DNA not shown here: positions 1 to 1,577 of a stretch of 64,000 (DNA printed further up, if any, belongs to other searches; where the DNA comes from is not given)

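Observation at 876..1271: Actin homologue with a ~130-residue insertion containing two zinc ribbons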

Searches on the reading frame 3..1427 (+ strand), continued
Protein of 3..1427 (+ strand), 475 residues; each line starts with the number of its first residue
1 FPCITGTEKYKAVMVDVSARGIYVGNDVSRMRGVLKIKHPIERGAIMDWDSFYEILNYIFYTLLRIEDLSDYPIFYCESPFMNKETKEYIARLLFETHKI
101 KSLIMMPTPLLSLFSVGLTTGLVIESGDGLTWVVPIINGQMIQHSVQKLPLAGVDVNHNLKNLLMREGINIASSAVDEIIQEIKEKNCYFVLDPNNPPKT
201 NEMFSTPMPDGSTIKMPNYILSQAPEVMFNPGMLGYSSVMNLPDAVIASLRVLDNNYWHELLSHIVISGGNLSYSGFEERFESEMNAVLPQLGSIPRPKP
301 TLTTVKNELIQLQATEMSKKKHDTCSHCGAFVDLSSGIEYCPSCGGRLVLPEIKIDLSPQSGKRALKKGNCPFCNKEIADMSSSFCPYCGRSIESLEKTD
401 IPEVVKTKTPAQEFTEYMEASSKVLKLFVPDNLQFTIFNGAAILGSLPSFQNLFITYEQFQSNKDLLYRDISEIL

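Call 40: find_homologous_proteins(query=A3, max_evalue=1e-20)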
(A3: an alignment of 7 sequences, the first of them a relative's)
Query A3 (7 sequences) (541 aa, profile of the alignment): 205 proteins with E <= 1e-20 among 8000 candidates; the best 120 are listed.
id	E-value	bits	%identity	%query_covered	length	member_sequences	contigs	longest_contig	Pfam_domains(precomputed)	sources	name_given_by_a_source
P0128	6.9e-238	808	43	96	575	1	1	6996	PF18912.7,PF13240.12,PF12773.14,PF24460.2,PF00022.26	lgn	-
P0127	3.7e-229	780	100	100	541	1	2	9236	PF18912.7,PF13240.12,PF12773.14,PF17032.11,PF24460.2,PF13248.12,PF00022.26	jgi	-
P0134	6.7e-220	749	44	76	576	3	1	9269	PF18912.7,PF13240.12,PF12773.14,PF17032.11,PF10571.16,PF24460.2,PF13248.12,PF00022.26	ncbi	-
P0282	8.9e-218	742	60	93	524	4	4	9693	PF18912.7,PF13240.12,PF12773.14,PF17032.11,PF24460.2,PF13248.12,PF00022.26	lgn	-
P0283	2.2e-216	738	54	96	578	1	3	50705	PF18912.7,PF13240.12,PF12773.14,PF10571.16,PF24460.2,PF13248.12,PF00022.26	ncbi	ncbi:MAG: zinc-ribbon domain-containing protein [Promethearchaeota archaeon]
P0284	7.4e-209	713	52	91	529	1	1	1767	PF13240.12,PF12773.14,PF24460.2,PF00022.26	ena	-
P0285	8.4e-209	713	53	93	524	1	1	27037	PF13240.12,PF12773.14,PF17032.11,PF24460.2,PF00022.26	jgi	jgi:actin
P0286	3.1e-208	711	46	90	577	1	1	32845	PF18912.7,PF13240.12,PF12773.14,PF24460.2,PF13248.12,PF00022.26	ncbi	ncbi:MAG: hypothetical protein ACTSU5_11010 [Promethearchaeota archaeon]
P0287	1.3e-206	705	52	89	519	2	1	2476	PF18912.7,PF13240.12,PF12773.14,PF00022.26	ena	-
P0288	2.5e-206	704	52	90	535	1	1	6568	PF13240.12,PF12773.14,PF17032.11,PF24460.2,PF13248.12,PF00022.26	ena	-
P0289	1.1e-205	702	54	91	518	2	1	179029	PF18912.7,PF13240.12,PF12773.14,PF10571.16,PF24460.2,PF00022.26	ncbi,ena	-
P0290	2.6e-205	701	54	91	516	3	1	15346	PF18912.7,PF00022.26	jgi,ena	-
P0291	4.6e-205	700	43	99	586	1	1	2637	PF18912.7,PF13240.12,PF12773.14,PF10571.16,PF13248.12,PF00022.26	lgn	-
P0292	8.2e-205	699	51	94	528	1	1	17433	PF12773.14,PF00022.26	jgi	jgi:actin-related protein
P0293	4.4e-204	697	42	82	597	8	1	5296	PF18912.7,PF13240.12,PF12773.14,PF17032.11,PF10571.16,PF24460.2,PF13248.12,PF00022.26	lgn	-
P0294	6.3e-204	696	53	91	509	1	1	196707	PF18912.7,PF13240.12,PF06723.20,PF12773.14,PF10571.16,PF00022.26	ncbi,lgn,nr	ncbi:MAG: rod shape-determining protein [Candidatus Lokiarchaeota archaeon]|nr:rod shape-determining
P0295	1.2e-203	696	55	91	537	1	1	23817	PF13240.12,PF12773.14,PF24460.2,PF13248.12,PF00022.26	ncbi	ncbi:MAG: zinc-ribbon domain-containing protein [Promethearchaeota archaeon]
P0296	6.4e-203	693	53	90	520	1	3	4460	PF18912.7,PF12773.14,PF24460.2,PF13248.12,PF00022.26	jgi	jgi:actin-related protein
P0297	1.2e-202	692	52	93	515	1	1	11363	PF00022.26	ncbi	-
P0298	2.9e-201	688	47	90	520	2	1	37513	PF00022.26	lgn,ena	-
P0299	5.0e-199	680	43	90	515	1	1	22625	PF24460.2,PF00022.26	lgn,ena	-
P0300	8.8e-198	676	53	90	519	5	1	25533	PF13240.12,PF12773.14,PF24460.2,PF00022.26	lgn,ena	-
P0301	1.3e-197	676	52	90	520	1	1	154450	PF18912.7,PF12773.14,PF24460.2,PF00022.26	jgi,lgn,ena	-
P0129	1.3e-190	653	59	70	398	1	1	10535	PF00022.26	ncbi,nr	ncbi:MAG: hypothetical protein GY870_18070, partial [archaeon]|nr:hypothetical protein [archaeon]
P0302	2.0e-190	652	39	91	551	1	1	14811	PF18912.7,PF13240.12,PF12773.14,PF17032.11,PF24460.2,PF13248.12,PF00022.26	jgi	jgi:actin, other eukaryote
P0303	1.2e-187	643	48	89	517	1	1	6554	PF13240.12,PF12773.14,PF13248.12,PF00022.26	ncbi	-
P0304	3.0e-186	638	47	90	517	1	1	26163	PF13240.12,PF14803.12,PF12773.14,PF13248.12,PF00022.26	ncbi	-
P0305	5.9e-186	637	44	90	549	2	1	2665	PF18912.7,PF13240.12,PF12773.14,PF17032.11,PF00022.26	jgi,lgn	jgi:actin-related protein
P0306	7.3e-186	637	47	90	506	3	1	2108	PF12773.14,PF23455.2,PF24460.2,PF00022.26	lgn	-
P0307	9.3e-186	636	45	89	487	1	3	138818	PF06723.20,PF00022.26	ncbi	ncbi:MAG: hypothetical protein ACTSVI_13275 [Promethearchaeota archaeon]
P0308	3.2e-184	631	42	89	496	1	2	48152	PF06723.20,PF00022.26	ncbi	ncbi:MAG: rod shape-determining protein [Promethearchaeota archaeon]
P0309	1.8e-183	629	47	90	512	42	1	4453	PF13240.12,PF12773.14,PF24460.2,PF13248.12,PF00022.26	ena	-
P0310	5.6e-183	627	40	89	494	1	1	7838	PF06723.20,PF00022.26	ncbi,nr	ncbi:hypothetical protein GF325_04160 [Candidatus Bathyarchaeota archaeon]|nr:hypothetical protein [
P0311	3.0e-182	625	41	82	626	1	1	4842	PF08772.17,PF18912.7,PF13240.12,PF12773.14,PF13248.12,PF00022.26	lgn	-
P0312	1.6e-181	622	43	90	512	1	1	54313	PF12773.14,PF24460.2,PF13248.12,PF00022.26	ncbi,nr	ncbi:MAG: zinc-ribbon domain-containing protein [Candidatus Lokiarchaeota archaeon]|nr:zinc-ribbon d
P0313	5.4e-181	621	45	90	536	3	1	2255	PF18912.7,PF13240.12,PF12773.14,PF13248.12,PF00022.26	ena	-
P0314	5.9e-181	621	41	89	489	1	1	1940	PF06723.20,PF00022.26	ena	-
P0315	6.8e-179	614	41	89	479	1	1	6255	PF06723.20,PF13248.12,PF00022.26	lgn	-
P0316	5.6e-178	611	47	90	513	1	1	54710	PF13240.12,PF12773.14,PF24460.2,PF13248.12,PF00022.26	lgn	-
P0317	1.5e-177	609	43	89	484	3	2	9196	PF06723.20,PF00022.26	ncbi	-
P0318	6.5e-177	607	41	89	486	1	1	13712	PF06723.20,PF00022.26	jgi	jgi:actin-related protein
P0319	6.6e-177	607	41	89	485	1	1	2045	PF06723.20,PF00022.26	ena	-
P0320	2.0e-176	606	45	90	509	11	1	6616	PF13240.12,PF12773.14,PF00022.26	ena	-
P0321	2.3e-176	605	41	89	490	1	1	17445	PF06723.20,PF00022.26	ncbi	ncbi:MAG: rod shape-determining protein [Candidatus Hodarchaeota archaeon]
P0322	3.5e-176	605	42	89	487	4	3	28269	PF06723.20,PF00022.26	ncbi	ncbi:MAG: rod shape-determining protein [Candidatus Sigynarchaeum springense]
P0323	3.7e-176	605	41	89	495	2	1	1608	PF06723.20,PF00022.26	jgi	jgi:actin, other eukaryote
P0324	3.8e-176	605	40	89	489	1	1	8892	PF06723.20,PF00022.26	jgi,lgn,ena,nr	nr:rod shape-determining protein [Candidatus Sigynarchaeota archaeon]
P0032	1.7e-175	603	45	90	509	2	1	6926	PF12773.14,PF24460.2,PF13248.12,PF00022.26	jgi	-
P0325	3.7e-175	602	41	89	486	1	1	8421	PF06723.20,PF00022.26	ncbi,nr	ncbi:MAG: rod shape-determining protein [Candidatus Lokiarchaeota archaeon]|nr:rod shape-determining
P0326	6.2e-175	601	40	89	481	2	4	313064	PF06723.20,PF00022.26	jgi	jgi:actin beta/gamma 1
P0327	1.1e-174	600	41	89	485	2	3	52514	PF06723.20,PF00022.26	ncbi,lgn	-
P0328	9.5e-174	597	40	89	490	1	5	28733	PF06723.20,PF00022.26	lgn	-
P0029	3.2e-172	592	46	90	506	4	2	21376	PF12773.14,PF24460.2,PF13248.12,PF00022.26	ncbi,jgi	ncbi:MAG: hypothetical protein ACW98D_10630 [Promethearchaeota archaeon]|jgi:actin-related protein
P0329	3.4e-171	588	45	90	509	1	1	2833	PF18912.7,PF13240.12,PF12773.14,PF00022.26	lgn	-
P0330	5.6e-168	578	42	90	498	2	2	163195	PF26443.1,PF00022.26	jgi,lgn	jgi:actin-related protein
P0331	9.1e-166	571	46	80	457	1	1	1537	PF12773.14,PF17032.11,PF13248.12,PF00022.26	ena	-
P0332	2.2e-164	566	36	90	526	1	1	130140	PF00022.26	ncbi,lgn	-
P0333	1.1e-162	560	46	68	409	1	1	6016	PF06723.20,PF00022.26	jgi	jgi:actin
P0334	1.3e-153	530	40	83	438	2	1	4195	PF00022.26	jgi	-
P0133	1.4e-151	524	35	59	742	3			PF00022.26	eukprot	eukprot:maker-scaffold_13-snap-gene-3.58-mRNA-1 protein AED:0.01 eAED:0.03 QI:0/0/0/1/0/0/3/0/742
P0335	1.6e-146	507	37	58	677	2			PF00022.26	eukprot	eukprot:Em0009g1204a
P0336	2.9e-129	450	31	58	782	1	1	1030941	PF00022.26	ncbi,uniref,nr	ncbi:actin cytoskeletal 2a [Anaeramoeba ignava]|uniref:Actin cytoskeletal 2a n=1 Tax=Anaeramoeba ign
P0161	2.8e-124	434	48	53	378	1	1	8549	PF13742.13,PF01336.32,PF00022.26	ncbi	ncbi:MAG: hypothetical protein CVU87_13635, partial [Firmicutes bacterium HGW-Firmicutes-12]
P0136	1.9e-115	405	61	48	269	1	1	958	PF00022.26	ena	-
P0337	1.0e-101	359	37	59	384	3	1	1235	PF00022.26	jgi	jgi:actin-related protein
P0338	1.3e-100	356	38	58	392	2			PF00022.26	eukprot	eukprot:1116216_1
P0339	5.0e-100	354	38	60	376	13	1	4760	PF00022.26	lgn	-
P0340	5.2e-100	354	37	60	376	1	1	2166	PF00022.26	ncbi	-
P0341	1.0e-99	353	37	59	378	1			PF00022.26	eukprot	eukprot:TRINITY_DN5848_c0_g1_i2.p1 TRINITY_DN5848_c0_g1~~TRINITY_DN5848_c0_g1_i2.p1 ORF type:complet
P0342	1.2e-99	352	39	58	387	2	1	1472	PF00022.26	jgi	-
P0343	7.8e-99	350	36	59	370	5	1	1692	PF00022.26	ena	-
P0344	1.5e-98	349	38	58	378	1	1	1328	PF00022.26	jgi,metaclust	metaclust:\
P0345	1.7e-98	349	39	59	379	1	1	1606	PF00022.26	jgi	-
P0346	1.9e-98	348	38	58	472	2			PF00022.26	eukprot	eukprot:TRINITY_DN1476_c0_g1_i6.p1 TRINITY_DN1476_c0_g1~~TRINITY_DN1476_c0_g1_i6.p1 ORF type:complet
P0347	2.0e-98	348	39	59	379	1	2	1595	PF00022.26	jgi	-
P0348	5.2e-98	347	36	59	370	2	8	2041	PF00022.26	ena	-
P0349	5.9e-98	347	34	60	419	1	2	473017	PF00022.26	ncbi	ncbi:unnamed protein product [Closterium sp. NIES-53]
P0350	1.6e-97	345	36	59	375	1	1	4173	PF00022.26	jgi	jgi:actin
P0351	3.5e-97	344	38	60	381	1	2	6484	PF00022.26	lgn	-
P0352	3.2e-96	341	38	57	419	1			PF00022.26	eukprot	eukprot:CAMPEP_0202729084 /NCGR_PEP_ID=MMETSP1385-20130828/185956_1 /ASSEMBLY_ACC=CAM_ASM_000861 /TA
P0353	8.4e-95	336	37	58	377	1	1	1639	PF00022.26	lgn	-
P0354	1.4e-94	336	39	60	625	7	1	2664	PF00022.26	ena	-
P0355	4.3e-94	334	39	59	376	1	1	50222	PF00022.26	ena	-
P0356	4.7e-94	334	37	60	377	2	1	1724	PF00022.26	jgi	jgi:actin-related protein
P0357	1.1e-93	333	36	60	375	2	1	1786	PF00022.26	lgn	-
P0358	3.0e-92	328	36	60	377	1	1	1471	PF00022.26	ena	-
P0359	7.6e-92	327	33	60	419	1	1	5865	PF06723.20,PF00022.26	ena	-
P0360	3.0e-91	325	36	60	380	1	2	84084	PF00022.26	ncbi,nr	ncbi:MAG: actin family protein [Candidatus Korarchaeota archaeon]|nr:actin family protein [Candidatu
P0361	3.6e-91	324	40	38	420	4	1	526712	PF00022.26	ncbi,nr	ncbi:unnamed protein product [Closterium sp. NIES-64]|nr:unnamed protein product [Closterium sp. NIE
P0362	4.5e-91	324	38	59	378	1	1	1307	PF00022.26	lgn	-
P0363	8.4e-91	323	39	58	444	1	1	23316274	PF00022.26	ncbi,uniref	ncbi:uncharacterized protein [Pempheris klunzingeri]|uniref:uncharacterized protein n=1 Tax=Pempheri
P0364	9.5e-91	323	37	58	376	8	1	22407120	PF00022.26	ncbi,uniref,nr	ncbi:actin-3-like [Branchiostoma floridae]|uniref:Actin-3-like n=2 Tax=Branchiostoma floridae TaxID=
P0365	3.4e-90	321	36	59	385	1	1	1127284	PF00022.26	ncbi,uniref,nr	ncbi:actin [Anaeramoeba ignava]|uniref:Actin n=1 Tax=Anaeramoeba ignava TaxID=1746090 RepID=A0A9Q0LE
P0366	5.2e-90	321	36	59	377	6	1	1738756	PF00022.26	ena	-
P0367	7.2e-90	320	35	58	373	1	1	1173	PF00022.26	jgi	-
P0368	9.4e-90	320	36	58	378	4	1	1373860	PF00022.26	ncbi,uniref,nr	ncbi:Actin-4 [Oopsacas minuta]|uniref:Actin-4 n=1 Tax=Oopsacas minuta TaxID=111878 RepID=A0AAV7JHX5_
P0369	1.4e-89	319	36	59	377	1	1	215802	PF00022.26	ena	-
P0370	2.0e-89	319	35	59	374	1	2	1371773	PF00022.26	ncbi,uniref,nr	ncbi:unnamed protein product [Blepharisma stoltei]|uniref:Actin, cytoplasmic n=1 Tax=Blepharisma sto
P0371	6.7e-89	317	35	59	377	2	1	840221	PF00022.26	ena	-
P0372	1.1e-88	316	36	59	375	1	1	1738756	PF00022.26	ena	-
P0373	2.3e-88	315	34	59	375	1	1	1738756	PF00022.26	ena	-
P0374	3.4e-88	315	37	58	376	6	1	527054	PF00022.26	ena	-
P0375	6.1e-88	314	32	60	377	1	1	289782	PF00022.26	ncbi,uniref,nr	ncbi:actin-7-related [Anaeramoeba ignava]|uniref:Actin-7-related n=1 Tax=Anaeramoeba ignava TaxID=17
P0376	3.6e-87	311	37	64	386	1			PF00022.26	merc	-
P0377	5.9e-87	311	38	57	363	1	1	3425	PF00022.26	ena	-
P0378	9.2e-87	310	33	59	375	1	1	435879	PF00022.26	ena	-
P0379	1.3e-86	309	34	59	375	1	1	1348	PF00022.26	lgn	-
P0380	5.3e-86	307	34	63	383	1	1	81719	PF00022.26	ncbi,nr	ncbi:MAG: actin, non-muscle 6 [Pseudomonas sp.]|nr:actin, non-muscle 6 [Pseudomonas sp.]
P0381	9.4e-86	307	35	58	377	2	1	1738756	PF00022.26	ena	-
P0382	1.8e-85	306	35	59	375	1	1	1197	PF00022.26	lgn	-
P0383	2.7e-85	305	32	60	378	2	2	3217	PF00022.26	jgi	jgi:actin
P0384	7.6e-85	304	35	59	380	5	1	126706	PF00022.26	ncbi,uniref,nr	ncbi:actin [Anaeramoeba ignava]|uniref:Actin n=1 Tax=Anaeramoeba ignava TaxID=1746090 RepID=A0A9Q0R5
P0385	1.0e-84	303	38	58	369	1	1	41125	PF00022.26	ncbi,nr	ncbi:hypothetical protein SNEBB_008992 [Seison nebaliae]|nr:hypothetical protein SNEBB_008992 [Seiso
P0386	1.2e-84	303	35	59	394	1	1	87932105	PF00022.26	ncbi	ncbi:hypothetical protein R6Q59_003184 [Mikania micrantha]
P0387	2.9e-84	302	36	59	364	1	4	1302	PF00022.26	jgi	jgi:actin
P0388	1.2e-83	300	37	58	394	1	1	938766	PF00022.26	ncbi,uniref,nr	ncbi:actin-7-related [Anaeramoeba ignava]|uniref:Actin-7-related n=1 Tax=Anaeramoeba ignava TaxID=17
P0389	2.6e-83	298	33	59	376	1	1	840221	PF00022.26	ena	-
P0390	4.5e-83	298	36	57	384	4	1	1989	PF00022.26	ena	-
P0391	7.0e-83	297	34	58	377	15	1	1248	PF00022.26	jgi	-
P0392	1.6e-82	296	36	57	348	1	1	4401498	PF00022.26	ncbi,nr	ncbi:Actin family [Sesbania bispinosa]|nr:Actin family [Sesbania bispinosa]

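Call 51: find_encoding_contigs(protein=P0289, flank=7000, max_places=1)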
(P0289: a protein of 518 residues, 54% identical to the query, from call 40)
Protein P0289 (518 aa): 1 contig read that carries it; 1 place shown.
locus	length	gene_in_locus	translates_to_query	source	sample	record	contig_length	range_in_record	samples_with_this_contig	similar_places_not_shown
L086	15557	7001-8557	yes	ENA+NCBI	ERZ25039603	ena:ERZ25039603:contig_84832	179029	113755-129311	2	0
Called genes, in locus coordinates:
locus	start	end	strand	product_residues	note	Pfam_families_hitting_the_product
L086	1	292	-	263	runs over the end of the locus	PF00994:MoCF_biosynth, PF18146:CinA_KH (faint)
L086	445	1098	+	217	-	-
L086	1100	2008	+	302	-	PF00459:Inositol_P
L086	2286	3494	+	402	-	PF04212:MIT, PF07728:AAA_5 (faint), PF00004:AAA, PF07724:AAA_2 (weak), PF17862:AAA_lid_3, PF09336:Vps4_C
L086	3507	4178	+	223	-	-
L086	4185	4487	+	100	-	PF05871:ESCRT-II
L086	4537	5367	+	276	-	PF01261:AP_endonuc_2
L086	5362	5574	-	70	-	-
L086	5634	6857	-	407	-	PF01408:GFO_IDH_MocA, PF22725:GFO_IDH_MocA_C3 (weak)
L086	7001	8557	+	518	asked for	PF00022:Actin, PF12773:DZR (faint), PF18912:DZR_2 (faint), PF10571:UPF0547 (faint), PF24460:DUF7575 (faint), PF13240:Zn_Ribbon_1 (weak)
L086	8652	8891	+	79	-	-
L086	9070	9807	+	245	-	PF00432:Prenyltrans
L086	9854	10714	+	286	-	PF00763:THF_DHG_CYH, PF02882:THF_DHG_CYH_C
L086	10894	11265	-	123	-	-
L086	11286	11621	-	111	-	-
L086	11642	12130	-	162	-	PF00005:ABC_tran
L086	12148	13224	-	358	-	PF02687:FtsX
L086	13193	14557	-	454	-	PF02687:FtsX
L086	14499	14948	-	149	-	-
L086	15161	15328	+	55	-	-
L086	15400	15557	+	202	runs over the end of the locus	-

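Call 52: find_encoding_contigs(protein=P0307, flank=7000, max_places=1)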
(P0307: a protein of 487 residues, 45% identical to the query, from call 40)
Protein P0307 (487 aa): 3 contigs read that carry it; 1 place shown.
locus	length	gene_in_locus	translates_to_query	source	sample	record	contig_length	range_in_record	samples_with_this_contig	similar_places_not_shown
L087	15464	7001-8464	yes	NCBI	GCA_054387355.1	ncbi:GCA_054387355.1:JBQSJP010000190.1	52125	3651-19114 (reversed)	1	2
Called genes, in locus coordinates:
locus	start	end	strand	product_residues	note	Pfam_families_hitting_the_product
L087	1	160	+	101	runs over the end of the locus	-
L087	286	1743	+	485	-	PF00009:GTP_EFTU, PF03144:GTP_EFTU_D2, PF21440:aSelB_III, PF21208:euk_SelB_III (faint)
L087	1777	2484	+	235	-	PF02585:PIG-L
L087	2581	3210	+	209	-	PF03357:Snf7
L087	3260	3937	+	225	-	PF03357:Snf7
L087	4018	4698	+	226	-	PF02545:Maf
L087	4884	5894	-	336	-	-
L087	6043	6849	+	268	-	PF00378:ECH_1, PF16113:ECH_2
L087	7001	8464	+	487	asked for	PF00022:Actin, PF06723:MreB_Mbl (weak)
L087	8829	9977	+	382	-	PF00432:Prenyltrans (weak)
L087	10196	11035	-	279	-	PF01993:MTD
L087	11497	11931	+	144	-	PF00571:CBS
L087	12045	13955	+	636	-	-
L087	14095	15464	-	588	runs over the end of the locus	PF02878:PGM_PMM_I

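Call 53: find_encoding_contigs(protein=P0326, flank=7000, max_places=1)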
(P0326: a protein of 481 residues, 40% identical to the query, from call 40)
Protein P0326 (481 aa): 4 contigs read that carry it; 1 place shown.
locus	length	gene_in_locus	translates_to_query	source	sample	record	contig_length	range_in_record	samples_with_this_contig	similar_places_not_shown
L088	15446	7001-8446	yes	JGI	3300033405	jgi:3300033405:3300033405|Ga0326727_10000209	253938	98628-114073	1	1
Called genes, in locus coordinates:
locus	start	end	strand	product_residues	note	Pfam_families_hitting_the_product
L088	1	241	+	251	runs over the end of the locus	PF04191:PEMT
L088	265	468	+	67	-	-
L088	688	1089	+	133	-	-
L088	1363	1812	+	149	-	-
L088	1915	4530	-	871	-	-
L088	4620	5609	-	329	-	-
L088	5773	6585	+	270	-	PF00378:ECH_1, PF16113:ECH_2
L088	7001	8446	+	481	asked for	PF00022:Actin, PF06723:MreB_Mbl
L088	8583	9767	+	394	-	PF00432:Prenyltrans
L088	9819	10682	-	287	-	PF01993:MTD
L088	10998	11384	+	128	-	PF00571:CBS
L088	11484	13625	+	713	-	-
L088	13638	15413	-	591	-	PF02878:PGM_PMM_I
